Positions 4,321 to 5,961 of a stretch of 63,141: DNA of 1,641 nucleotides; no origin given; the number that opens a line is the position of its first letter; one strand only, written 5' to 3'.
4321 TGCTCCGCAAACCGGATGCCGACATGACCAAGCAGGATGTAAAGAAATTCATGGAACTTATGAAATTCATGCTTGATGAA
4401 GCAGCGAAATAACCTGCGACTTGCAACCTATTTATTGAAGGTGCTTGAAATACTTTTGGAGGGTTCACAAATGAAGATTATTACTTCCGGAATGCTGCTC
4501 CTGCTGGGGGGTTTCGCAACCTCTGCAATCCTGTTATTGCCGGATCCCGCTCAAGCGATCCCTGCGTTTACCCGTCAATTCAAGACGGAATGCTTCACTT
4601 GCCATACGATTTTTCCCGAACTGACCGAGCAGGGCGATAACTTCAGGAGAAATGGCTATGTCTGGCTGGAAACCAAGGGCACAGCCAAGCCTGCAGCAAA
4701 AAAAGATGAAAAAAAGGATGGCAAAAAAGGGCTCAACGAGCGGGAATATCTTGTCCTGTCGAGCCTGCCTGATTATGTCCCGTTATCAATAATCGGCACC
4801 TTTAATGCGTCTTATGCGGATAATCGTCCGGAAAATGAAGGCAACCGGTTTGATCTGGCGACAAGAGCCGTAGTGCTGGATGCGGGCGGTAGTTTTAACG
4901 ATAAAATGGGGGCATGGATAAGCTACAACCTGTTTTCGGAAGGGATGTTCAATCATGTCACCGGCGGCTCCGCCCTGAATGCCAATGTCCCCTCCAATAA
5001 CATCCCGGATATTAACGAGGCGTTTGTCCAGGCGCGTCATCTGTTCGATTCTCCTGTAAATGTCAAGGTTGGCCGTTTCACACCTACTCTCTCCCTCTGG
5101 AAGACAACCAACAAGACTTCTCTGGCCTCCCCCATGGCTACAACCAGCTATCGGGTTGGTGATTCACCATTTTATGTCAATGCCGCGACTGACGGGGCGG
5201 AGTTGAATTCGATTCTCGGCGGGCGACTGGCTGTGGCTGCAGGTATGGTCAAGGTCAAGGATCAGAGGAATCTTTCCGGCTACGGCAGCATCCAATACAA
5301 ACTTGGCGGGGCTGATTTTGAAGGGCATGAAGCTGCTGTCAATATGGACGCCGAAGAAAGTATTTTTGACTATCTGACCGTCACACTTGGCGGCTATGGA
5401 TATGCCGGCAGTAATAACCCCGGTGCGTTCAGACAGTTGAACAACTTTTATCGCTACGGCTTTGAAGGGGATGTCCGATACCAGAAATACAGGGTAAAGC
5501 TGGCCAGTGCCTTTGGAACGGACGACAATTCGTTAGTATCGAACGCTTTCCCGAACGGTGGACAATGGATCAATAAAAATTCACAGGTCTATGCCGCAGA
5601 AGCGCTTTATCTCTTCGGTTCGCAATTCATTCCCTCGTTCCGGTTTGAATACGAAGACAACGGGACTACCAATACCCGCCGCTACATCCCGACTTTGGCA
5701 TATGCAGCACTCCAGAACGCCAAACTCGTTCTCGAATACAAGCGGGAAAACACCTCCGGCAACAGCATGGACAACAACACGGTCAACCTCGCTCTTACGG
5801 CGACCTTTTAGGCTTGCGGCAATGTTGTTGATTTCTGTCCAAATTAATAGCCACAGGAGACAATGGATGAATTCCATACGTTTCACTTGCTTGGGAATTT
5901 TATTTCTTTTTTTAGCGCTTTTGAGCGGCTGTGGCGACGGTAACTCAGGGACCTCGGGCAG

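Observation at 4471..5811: Porin-sized outer-membrane protein carrying its own CxxCH heme motif (fused cytochrome-porin, Cyc2-like architecture)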

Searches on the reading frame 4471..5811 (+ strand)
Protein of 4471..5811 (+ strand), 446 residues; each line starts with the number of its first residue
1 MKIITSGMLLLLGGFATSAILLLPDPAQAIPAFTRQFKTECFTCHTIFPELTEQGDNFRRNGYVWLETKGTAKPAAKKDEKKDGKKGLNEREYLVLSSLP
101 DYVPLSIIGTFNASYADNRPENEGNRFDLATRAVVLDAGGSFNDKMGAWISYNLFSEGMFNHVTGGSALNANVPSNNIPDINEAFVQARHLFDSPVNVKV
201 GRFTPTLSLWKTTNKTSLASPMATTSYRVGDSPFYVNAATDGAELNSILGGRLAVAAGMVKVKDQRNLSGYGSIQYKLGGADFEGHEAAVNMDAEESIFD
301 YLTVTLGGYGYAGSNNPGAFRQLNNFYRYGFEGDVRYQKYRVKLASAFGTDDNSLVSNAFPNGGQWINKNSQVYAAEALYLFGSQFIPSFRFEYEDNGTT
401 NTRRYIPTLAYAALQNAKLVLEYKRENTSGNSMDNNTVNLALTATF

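Call 7: search_protein_families(library=pfam, proteins=[window:4471-5811:+], max_evalue=1)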
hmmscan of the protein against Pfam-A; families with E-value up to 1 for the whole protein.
window:4471-5811:+ (446 aa): 0 families

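Call 8: search_protein_families(library=ncbifam, proteins=[window:4471-5811:+], max_evalue=1)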
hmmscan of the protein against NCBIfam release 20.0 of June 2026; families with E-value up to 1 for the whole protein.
window:4471-5811:+ (446 aa): 0 families

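Call 9: find_homologous_proteins(query=window:4471-5811:+, max_evalue=0.001)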
Query window:4471-5811:+ (446 aa): 135 proteins with E <= 0.001 among 8000 candidates; the best 120 are listed.
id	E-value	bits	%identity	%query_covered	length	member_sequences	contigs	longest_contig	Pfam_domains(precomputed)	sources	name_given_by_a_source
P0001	0.0e+0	1011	100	100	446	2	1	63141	-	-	-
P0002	1.3e-248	843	83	100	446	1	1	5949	-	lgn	-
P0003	5.9e-246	834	81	100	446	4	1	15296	-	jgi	-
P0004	1.6e-237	807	79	100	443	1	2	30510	-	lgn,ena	-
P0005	1.5e-233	794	78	100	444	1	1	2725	-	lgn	-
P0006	1.3e-220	751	74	100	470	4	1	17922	-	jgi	jgi:hypothetical protein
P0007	4.9e-217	739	72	100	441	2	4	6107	-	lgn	-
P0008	1.3e-213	728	71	100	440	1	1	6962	-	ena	-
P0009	1.6e-213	728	74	96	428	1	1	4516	-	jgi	jgi:hypothetical protein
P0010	3.9e-211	720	70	100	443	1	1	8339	-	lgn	-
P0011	9.1e-209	712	72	99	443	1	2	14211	-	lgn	-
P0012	4.0e-207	706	69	100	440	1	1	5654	-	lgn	-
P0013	4.9e-207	706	73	100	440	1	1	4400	-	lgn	-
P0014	8.7e-196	669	67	100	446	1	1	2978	-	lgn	-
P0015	1.3e-189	649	65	100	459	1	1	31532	-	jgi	jgi:hypothetical protein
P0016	4.6e-187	640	64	98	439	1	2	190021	PF07396.18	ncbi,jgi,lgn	-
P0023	2.5e-180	618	66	94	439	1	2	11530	PF07396.18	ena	-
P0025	7.6e-173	594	62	100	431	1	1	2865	PF07396.18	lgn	-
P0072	6.8e-81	291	35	98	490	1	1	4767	-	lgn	-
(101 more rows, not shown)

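Call 10: search_solved_structures(query=window:4471-5811:+, max_evalue=10)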
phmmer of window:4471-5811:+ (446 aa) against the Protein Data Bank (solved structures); distinct sequences matched with E-value up to 10: 7.
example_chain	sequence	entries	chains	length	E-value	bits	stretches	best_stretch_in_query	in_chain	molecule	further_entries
4rjw_A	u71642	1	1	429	5e-05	25.6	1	190-289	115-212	Porin O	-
4rjx_A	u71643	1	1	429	6.9e-05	25.2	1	190-289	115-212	Porin O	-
1ip9_A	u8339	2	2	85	0.18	14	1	323-374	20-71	BEM1 PROTEIN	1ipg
2kfk_A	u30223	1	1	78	0.18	13.9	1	324-374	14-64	Bud emergence protein 1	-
2pge_A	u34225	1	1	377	0.23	13.6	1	256-341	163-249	MenC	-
1wcu_A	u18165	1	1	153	0.53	12.4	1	270-343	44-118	NON-CATALYTIC PROTEIN 1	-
7tbj_b1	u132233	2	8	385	1.6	10.8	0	143-181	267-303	NUP37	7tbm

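Call 14: find_related_loci(query=A1, collection=genome_contigs, flank=8000)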
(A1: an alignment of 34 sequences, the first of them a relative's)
Query A1 (446 aa) in genome_contigs; peptide patterns used: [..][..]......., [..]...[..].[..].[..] (x = any residue, [..] = any of these).
200 stretches matched a pattern; 110 encode a relative of the query (tblastn E <= 1e-3); the best 80 are kept; 80 distinct loci.
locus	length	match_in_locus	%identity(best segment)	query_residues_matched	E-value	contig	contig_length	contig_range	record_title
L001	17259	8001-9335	74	1-446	0e+0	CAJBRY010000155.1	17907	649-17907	MAG: uncultured Geobacteraceae bacterium isolate Loc090519-8-7m_bin-1533 genome assembly, contig: bin-1533:155/804, whol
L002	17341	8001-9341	43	8-446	3e-108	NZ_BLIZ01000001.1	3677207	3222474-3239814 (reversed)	Geobacter sp. AOG1 scaffold1, whole genome shotgun sequence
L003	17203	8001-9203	46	21-423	5e-106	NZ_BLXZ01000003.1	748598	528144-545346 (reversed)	Geomonas limicola strain Red745 sequence03, whole genome shotgun sequence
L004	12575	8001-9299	44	9-432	1e-105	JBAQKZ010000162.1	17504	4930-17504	MAG: Geobacteraceae bacterium isolate MFD12071_ilm_asm_bin1 k127_28921, whole genome shotgun sequence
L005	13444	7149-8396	43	9-423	6e-103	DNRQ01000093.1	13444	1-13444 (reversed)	MAG TPA_asm: Geobacter sp. isolate UBA9976 contig_9096, whole genome shotgun sequence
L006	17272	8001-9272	44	1-432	1e-102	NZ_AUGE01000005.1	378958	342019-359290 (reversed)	Citrifermentans bremense R1 K419DRAFT_scaffold00004.4_C, whole genome shotgun sequence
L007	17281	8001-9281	43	1-430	1e-101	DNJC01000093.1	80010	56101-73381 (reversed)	MAG TPA_asm: Geobacter sp. isolate UBA9964 contig_3786, whole genome shotgun sequence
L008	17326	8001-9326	42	25-446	2e-101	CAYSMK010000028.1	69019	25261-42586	MAG TPA_asm: uncultured Geobacter sp. isolate binchicken_co269_58 genome assembly, contig: NODE_360_length_69019_cov_242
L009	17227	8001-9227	43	1-423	5e-101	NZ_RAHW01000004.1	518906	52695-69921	Geomonas oryzae strain S43 contig4, whole genome shotgun sequence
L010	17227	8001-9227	43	1-423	1e-100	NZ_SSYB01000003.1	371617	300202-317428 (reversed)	Geomonas edaphica strain Red53 contig3, whole genome shotgun sequence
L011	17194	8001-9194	44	24-423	1e-99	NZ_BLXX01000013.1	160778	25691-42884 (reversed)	Geomonas silvestris strain Red330 sequence13, whole genome shotgun sequence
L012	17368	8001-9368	41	10-446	2e-99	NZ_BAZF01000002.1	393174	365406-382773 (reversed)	Geobacter sp. OR-1, whole genome shotgun sequence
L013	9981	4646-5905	45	16-443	3e-99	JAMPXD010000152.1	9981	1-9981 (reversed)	MAG: Geobacteraceae bacterium isolate R2F_R2FSRR_metabat.21 R2F_C3925, whole genome shotgun sequence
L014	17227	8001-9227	43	1-423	4e-99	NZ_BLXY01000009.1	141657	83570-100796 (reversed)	Geomonas paludis strain Red736 sequence09, whole genome shotgun sequence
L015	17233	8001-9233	44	1-423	7e-98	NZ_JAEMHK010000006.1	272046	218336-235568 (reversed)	Geomonas propionica strain Red259 NODE_6_length_272046_cov_201.400866, whole genome shotgun sequence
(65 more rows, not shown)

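Call 21: search_dna_similar(query=window:4471-5811:+, collection=plasmids, mode=protein, max_evalue=1, max_rows=40)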
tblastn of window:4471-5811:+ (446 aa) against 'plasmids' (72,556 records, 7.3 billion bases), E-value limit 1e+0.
Records with a match: 12; places in all: 12; records where one place covers at least 80% of the query: 0.
Best place of each record, by identity: <60% 12.
By first word of the organism name: Ralstonia 6; Caballeronia 2; Pseudomonas 1; Methylocystis 1; Paraburkholderia 1; Ideonella 1.
By predicted mobility (MOB-suite, as given by PLSDB): non-mobilizable 9; mobilizable 3.
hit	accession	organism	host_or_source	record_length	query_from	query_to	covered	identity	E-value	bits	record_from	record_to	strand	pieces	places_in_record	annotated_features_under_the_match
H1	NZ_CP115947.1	Ralstonia solanacearum MolK2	Musa sp.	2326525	19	173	35%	28.2%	2e-3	49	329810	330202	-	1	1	record has no annotation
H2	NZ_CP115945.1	Ralstonia syzygii R24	Syzygium aromaticum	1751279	27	173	33%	28.2%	1e-4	52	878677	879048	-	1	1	none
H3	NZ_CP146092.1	Ralstonia sp. RRA.1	-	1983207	28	173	33%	27.9%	5e-4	50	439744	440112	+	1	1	none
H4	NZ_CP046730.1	Ralstonia syzygii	tobacco,cell culture,leaf veins ...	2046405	27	173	33%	27.6%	1e-4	52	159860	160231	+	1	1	none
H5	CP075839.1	Pseudomonas aeruginosa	Homo sapiens,Cell culture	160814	195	288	21%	33.3%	2e-2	45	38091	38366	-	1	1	porin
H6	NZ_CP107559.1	Methylocystis sp. MJC1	whole organism,Alpine Peat Bogs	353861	9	63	12%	48.3%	2e-5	55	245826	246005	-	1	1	hypothetical protein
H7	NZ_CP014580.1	Paraburkholderia phytofirmans OLGA172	-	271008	5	63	13%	44.4%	3e-2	44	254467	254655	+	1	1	none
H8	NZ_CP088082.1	Ideonella dechloratans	Cell culture,Activated sludge, ...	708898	14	64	11%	41.8%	1e-1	42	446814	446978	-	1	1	cytochrome C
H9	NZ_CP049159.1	Caballeronia sp. SBC1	whole organism,soil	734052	21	64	10%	45.5%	1e-2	46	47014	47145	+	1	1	cytochrome C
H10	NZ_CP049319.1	Caballeronia sp. SBC2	whole organism,soil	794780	21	64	10%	45.5%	1e-2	46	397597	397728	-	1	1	cytochrome C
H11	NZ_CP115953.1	Ralstonia solanacearum CFBP2957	Solanum lycopersicum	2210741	27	63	8%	51.4%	3e-2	45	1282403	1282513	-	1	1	none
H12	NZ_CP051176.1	Ralstonia solanacearum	Whole organism,tomato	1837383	27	63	8%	51.4%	3e-2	44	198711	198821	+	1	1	none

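Call 22: get_annotated_region(hit=H2, flank=2500)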
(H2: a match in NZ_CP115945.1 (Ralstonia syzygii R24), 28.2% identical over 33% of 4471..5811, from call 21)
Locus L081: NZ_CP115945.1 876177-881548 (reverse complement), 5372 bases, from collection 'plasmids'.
description: Ralstonia syzygii R24 plasmid pmega, complete sequence
organism: Ralstonia syzygii R24 (NCBI taxid 907261)
taxonomy: Bacteria; Pseudomonadota; Betaproteobacteria; Burkholderiales; Burkholderiaceae; Ralstonia; Ralstonia syzygii; Ralstonia syzygii R24
host: -; source: Syzygium aromaticum; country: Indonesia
typing (MOB-suite, as given by PLSDB): mobilizable; relaxase MOBP,MOBP
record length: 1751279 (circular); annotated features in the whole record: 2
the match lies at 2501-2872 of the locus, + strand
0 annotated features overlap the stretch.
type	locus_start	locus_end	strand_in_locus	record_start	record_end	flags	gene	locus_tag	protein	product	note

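Call 23: get_annotated_region(hit=H6, flank=2500)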
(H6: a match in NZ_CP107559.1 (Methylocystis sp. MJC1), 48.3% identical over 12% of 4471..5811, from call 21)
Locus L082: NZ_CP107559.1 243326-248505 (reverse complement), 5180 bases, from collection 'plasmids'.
description: Methylocystis sp. MJC1 plasmid unnamed1, complete sequence
organism: Methylocystis sp. MJC1 (NCBI taxid 2654282)
taxonomy: Bacteria; Pseudomonadota; Alphaproteobacteria; Hyphomicrobiales; Methylocystaceae; Methylocystis; Methylocystis sp. MJC1
host: -; source: whole organism,Alpine Peat Bogs; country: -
typing (MOB-suite, as given by PLSDB): non-mobilizable
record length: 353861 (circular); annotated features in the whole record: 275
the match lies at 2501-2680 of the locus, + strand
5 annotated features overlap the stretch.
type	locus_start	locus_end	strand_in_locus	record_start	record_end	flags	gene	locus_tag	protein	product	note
CDS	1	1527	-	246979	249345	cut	-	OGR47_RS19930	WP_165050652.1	autotransporter outer membrane beta-barrel domain-containing protein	-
CDS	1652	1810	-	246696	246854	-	-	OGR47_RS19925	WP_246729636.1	hypothetical protein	-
CDS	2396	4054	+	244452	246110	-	-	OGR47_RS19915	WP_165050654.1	hypothetical protein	-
CDS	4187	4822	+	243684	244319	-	-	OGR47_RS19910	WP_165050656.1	c-type cytochrome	-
CDS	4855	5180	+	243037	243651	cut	-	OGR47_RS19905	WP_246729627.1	c-type cytochrome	-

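Call 24: get_annotated_region(hit=H9, flank=2500)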
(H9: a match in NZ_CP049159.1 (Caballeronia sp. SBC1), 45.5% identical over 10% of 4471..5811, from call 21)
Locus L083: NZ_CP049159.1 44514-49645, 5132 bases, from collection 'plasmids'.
description: Caballeronia sp. SBC1 plasmid pSBC1_3, complete sequence
organism: Caballeronia sp. SBC1 (NCBI taxid 2705548)
taxonomy: Bacteria; Pseudomonadota; Betaproteobacteria; Burkholderiales; Burkholderiaceae; Caballeronia; Caballeronia sp. SBC1
host: -; source: whole organism,soil; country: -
typing (MOB-suite, as given by PLSDB): non-mobilizable
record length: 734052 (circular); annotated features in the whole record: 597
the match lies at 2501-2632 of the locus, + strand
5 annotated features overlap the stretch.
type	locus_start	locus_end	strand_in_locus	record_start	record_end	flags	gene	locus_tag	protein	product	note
CDS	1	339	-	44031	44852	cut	-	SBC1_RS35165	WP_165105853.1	DNA-binding protein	-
CDS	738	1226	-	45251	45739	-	-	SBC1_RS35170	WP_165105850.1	pyridoxamine 5'-phosphate oxidase family protein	-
CDS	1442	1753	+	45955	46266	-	-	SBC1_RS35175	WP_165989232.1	high-potential iron-sulfur protein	-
CDS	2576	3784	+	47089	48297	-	-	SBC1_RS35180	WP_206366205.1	cytochrome C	-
CDS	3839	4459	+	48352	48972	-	-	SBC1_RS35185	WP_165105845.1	c-type cytochrome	-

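Call 25: get_annotated_region(hit=H8, flank=2500)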
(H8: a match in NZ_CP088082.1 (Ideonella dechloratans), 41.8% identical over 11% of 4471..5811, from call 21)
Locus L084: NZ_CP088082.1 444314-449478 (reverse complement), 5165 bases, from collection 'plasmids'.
description: Ideonella dechloratans strain CCUG 30977 plasmid unnamed1, complete sequence
organism: Ideonella dechloratans (NCBI taxid 36863)
taxonomy: Bacteria; Pseudomonadota; Betaproteobacteria; Burkholderiales; Sphaerotilaceae; Ideonella; Ideonella dechloratans
host: -; source: Cell culture,Activated sludge, wastewater treatment plant; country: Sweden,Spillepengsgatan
typing (MOB-suite, as given by PLSDB): non-mobilizable
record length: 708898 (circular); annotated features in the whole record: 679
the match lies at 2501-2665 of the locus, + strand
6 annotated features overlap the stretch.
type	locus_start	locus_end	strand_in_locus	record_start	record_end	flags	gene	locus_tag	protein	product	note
CDS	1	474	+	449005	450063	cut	-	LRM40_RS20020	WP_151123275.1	ATP-binding cassette domain-containing protein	-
CDS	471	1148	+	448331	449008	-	-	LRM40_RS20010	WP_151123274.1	methionine ABC transporter permease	GO:0048473 - D-methionine transport [Evidence IEA]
CDS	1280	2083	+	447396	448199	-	-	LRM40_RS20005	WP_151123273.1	MetQ/NlpA family ABC transporter substrate-binding protein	-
CDS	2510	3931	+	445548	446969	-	-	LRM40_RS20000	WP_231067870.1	cytochrome C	-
CDS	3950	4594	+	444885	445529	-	-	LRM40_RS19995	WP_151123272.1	c-type cytochrome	-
CDS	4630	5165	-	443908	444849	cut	-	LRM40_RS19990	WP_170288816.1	GGDEF domain-containing protein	-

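Call 30: predict_structure(alignment_id=A1)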
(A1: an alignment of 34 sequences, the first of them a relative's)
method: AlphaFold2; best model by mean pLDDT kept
length: 446 residues; sequences in the alignment: 34
mean_pLDDT: 69.0   pTM: 0.69
mean pLDDT of the five models: 69.0, 68.8, 65.4, 65.2, 59.6
residues with pLDDT >= 90: 75; 70-90: 180; 50-70: 104; < 50: 87
segments of 3 or more residues with pLDDT < 50: 24-46, 64-102, 157-177
pLDDT, mean of each block of 10 residues (from residue 1): 65 79 46 31 45 62 46 32 29 32 63 76 68 69 73 56 33 43 81 84 81 57 77 75 88 89 78 88 62 59 89 73 83 89 92 67 68 93 86 89 92 75 88 82 77
secondary structure, 60 per line:
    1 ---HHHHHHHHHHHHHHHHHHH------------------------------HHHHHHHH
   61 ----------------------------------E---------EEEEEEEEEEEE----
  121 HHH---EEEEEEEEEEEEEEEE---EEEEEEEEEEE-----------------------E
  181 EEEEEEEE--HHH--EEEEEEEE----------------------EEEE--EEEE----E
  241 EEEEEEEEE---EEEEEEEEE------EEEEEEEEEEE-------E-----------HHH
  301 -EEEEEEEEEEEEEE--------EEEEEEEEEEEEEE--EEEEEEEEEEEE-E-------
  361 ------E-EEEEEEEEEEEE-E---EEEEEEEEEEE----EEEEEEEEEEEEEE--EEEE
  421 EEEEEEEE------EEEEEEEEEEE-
elements in order: H4-22 H53-60 E105-116 E127-142 E146-156 E180-188 E196-203 E226-229 E232-235 E240-249 E253-261 E268-278 E302-315 E324-337 E340-351 E369-380 E386-396 E401-414 E417-428 E435-445

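Call 34: fold_search(model_id=the predicted structure, library=pdb)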
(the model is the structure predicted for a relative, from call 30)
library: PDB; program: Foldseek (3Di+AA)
matches with E <= 10: 846; with E <= 0.001: 234
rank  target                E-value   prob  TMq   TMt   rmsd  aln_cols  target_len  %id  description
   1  5mdq_A                6.2e-11  1.00  0.52  0.65  12.0       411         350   12  Crystal structure of outer membrane expressed Chitoporin VhChip from Vibrio harveyi (released 2017-12-20)
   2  5ldv                  6.5e-11  1.00  0.43  0.47   9.7       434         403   11  Crystal Structures of MOMP from Campylobacter jejuni (released 2016-10-26)
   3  5ldt_A                7.2e-11  1.00  0.42  0.46  10.2       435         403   10  Crystal Structures of MOMP from Campylobacter jejuni (released 2016-10-26)
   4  5mdo_A                8.5e-11  1.00  0.53  0.67   4.7       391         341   11  Crystal structure of in vitro folded Chitoporin VhChip from Vibrio harveyi (crystal form I) (released 2017-12-20)
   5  6ehe                  1.2e-10  1.00  0.48  0.69   6.1       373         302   11  OmpTdeltaL8 (loop L8 deletion mutant of OmpT), an outer membrane protein of Vibrio cholerae (released 2018-04-25)
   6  2o4v_A                2.1e-10  1.00  0.52  0.57   6.2       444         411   14  An arginine ladder in OprP mediates phosphate specific transfer across the outer membrane (released 2006-12-26)
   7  4rjx                  2.1e-10  1.00  0.52  0.54   6.3       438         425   16  Crystal structure of the OprO mutant protein F62Y/D114Y (released 2015-10-21)
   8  7eqm_A                2.5e-10  1.00  0.51  0.67   5.3       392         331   13  Apo Truncated VhChiP (Delta 1-19) (released 2022-08-10)
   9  4aui_A                3.8e-10  1.00  0.46  0.63   6.9       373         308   12  STRUCTURE AND FUNCTION OF THE PORB PORIN FROM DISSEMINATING N. GONORRHOEAE (released 2012-10-10)
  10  8wv0_A                5.0e-10  1.00  0.49  0.64   5.7       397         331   12  Outer membrane porin of Burkholderia pseudomallei (BpsOmp38) (released 2024-10-30)
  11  8bys_A                5.9e-10  1.00  0.47  0.63   6.4       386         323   14  Outer membrane attachment porin OmpM1 from Veillonella parvula, native (released 2023-11-08)
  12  6ehc_A                6.5e-10  1.00  0.47  0.66   6.3       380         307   11  OmpUdeltaN (N-terminus deletion mutant of OmpU), outer membrane protein of Vibrio cholerae (released 2018-04-25)
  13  3a2s_X                6.5e-10  1.00  0.49  0.62   6.4       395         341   11  Crystal Structure of outer membrane protein PorB from Neisseria meningitidis in complex with sucrose (released 2010-04-07)
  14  6eus_A                6.9e-10  1.00  0.50  0.63   6.3       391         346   13  Crystal structure of the outer membrane channel DcaP of Acinetobacter baumannii (released 2018-11-14)
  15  8jto                  7.7e-10  1.00  0.48  0.61   6.1       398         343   12  Outer membrane porin of Burkholderia pseudomallei (BpsOmp38) in complex with ceftazidime (released 2024-06-26)
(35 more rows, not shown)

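Call 69: search_protein_representatives(alignment_id=A1)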
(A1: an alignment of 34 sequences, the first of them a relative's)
Query: 34 sequences, 460 profile positions. Proteins with E-value up to 0.001 (for the whole library): 3182; up to 1e-10: 686; up to 1e-30: 102. The best 150 are listed.
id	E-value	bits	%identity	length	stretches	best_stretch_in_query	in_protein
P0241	1.7e-173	594.1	-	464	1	9-444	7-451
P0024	8.3e-173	591.8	-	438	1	7-460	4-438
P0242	2.6e-166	570.4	-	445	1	9-460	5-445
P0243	2.5e-162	557.3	-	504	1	6-460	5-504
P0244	9.3e-160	548.8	-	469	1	5-447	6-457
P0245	3.5e-154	530.4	-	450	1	2-460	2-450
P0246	2.1e-139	481.7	-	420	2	111-460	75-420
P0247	6.1e-136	470.2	-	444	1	7-460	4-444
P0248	2.8e-121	421.9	-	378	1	119-460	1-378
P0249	2.9e-113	395.5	-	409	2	110-460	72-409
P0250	5.4e-108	378.1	-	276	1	188-460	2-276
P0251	2.3e-107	376.0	-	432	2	112-460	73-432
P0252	2.6e-104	366.0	-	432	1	8-460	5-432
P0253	5.1e-104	365.0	-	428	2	108-459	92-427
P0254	1.8e-99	350.0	-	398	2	110-444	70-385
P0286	9.7e-45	169.6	-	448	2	124-408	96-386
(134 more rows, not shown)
